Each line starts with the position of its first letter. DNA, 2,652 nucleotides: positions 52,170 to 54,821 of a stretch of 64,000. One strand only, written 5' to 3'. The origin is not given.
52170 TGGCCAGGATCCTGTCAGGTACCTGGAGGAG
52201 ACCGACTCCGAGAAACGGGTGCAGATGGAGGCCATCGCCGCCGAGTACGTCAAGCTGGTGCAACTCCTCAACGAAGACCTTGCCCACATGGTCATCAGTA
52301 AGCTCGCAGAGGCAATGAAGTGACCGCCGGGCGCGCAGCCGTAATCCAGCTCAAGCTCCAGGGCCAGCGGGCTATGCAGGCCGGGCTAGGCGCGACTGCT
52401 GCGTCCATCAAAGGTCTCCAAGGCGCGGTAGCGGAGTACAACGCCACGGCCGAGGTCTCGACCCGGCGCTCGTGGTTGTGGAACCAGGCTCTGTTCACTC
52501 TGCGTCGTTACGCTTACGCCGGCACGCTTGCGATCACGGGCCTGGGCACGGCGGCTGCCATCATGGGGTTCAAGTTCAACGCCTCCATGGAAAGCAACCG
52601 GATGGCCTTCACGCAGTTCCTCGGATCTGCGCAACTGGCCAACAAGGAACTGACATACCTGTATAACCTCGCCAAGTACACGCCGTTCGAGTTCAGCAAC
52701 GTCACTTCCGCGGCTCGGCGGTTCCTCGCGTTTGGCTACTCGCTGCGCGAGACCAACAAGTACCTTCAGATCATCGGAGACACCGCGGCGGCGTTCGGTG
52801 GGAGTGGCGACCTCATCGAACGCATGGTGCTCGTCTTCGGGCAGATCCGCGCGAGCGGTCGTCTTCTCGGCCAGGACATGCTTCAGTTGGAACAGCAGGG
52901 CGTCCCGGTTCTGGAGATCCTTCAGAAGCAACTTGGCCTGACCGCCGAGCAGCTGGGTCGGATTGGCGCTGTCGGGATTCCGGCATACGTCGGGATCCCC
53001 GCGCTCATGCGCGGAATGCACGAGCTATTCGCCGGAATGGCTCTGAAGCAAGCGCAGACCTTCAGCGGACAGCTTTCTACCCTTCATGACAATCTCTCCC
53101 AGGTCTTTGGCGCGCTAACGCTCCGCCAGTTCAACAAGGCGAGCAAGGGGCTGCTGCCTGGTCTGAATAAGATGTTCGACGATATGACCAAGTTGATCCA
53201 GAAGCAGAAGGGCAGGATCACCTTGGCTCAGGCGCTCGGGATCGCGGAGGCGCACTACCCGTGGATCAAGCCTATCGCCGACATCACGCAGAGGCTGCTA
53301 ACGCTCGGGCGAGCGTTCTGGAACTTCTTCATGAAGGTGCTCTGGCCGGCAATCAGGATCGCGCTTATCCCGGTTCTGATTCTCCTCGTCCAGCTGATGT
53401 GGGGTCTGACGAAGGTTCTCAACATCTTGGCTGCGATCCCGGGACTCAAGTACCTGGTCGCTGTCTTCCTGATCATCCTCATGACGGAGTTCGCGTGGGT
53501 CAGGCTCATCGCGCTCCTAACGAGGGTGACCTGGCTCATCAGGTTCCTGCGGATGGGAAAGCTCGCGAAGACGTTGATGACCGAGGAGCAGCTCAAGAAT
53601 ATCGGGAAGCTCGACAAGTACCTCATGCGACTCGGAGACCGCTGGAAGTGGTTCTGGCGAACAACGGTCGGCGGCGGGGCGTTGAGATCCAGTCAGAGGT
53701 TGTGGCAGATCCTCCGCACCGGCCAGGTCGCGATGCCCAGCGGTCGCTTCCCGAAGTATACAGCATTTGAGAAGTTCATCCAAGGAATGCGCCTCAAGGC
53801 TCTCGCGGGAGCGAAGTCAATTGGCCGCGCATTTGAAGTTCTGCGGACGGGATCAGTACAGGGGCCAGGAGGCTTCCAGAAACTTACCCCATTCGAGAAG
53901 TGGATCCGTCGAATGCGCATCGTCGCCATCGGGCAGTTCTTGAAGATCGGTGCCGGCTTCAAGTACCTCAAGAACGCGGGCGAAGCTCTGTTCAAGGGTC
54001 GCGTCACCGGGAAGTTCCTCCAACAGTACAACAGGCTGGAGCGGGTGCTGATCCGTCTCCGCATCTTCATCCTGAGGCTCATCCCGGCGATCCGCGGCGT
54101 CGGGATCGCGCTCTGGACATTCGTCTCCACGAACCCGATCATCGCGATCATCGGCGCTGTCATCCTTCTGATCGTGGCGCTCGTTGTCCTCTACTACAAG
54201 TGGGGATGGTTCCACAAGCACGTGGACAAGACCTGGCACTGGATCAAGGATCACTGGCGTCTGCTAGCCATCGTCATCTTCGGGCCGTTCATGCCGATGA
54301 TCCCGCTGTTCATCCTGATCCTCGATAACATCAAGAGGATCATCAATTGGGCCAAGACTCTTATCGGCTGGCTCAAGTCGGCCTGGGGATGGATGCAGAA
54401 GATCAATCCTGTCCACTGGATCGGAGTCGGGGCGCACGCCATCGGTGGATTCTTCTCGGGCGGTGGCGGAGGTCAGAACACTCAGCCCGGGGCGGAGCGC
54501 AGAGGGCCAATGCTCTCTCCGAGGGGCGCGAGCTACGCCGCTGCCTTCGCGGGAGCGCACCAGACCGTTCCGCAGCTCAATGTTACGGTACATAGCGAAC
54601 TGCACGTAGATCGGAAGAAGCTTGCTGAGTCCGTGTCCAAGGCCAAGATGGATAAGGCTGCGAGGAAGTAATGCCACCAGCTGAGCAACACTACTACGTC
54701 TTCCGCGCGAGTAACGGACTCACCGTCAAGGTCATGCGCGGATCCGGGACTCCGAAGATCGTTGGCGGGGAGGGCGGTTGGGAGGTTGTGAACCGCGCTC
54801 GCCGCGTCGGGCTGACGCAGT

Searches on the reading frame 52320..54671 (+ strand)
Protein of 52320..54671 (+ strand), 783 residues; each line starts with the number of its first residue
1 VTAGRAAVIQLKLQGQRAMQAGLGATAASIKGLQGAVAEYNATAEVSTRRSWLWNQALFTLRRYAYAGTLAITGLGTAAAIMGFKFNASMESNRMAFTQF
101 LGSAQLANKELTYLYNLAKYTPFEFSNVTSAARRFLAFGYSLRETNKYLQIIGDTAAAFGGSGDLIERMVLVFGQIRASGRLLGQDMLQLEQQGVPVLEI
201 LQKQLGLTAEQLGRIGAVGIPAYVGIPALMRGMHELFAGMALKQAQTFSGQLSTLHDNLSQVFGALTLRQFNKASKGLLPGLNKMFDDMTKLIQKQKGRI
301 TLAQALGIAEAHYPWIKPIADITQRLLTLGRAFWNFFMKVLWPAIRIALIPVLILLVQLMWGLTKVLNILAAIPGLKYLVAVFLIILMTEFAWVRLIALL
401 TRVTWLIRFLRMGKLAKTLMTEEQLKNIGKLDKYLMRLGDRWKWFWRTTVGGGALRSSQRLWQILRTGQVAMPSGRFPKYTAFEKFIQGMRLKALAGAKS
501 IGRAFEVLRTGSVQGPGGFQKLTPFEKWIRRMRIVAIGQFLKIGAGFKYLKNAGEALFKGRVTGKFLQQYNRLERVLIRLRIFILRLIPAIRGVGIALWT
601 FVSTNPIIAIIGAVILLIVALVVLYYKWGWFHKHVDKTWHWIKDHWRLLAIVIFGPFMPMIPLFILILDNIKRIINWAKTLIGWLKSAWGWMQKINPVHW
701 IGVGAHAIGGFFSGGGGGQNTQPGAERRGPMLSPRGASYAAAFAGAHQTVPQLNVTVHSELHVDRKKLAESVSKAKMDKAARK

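Call 11: search_protein_families(library=pfam, proteins=[window:52320-54671:+])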
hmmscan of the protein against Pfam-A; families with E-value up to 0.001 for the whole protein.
window:52320-54671:+ (783 aa): 1 family
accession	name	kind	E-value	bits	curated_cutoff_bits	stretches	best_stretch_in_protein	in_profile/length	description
PF20155.4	TMP_3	-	4e-21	76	41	1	85-266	5-190/192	Tape measure protein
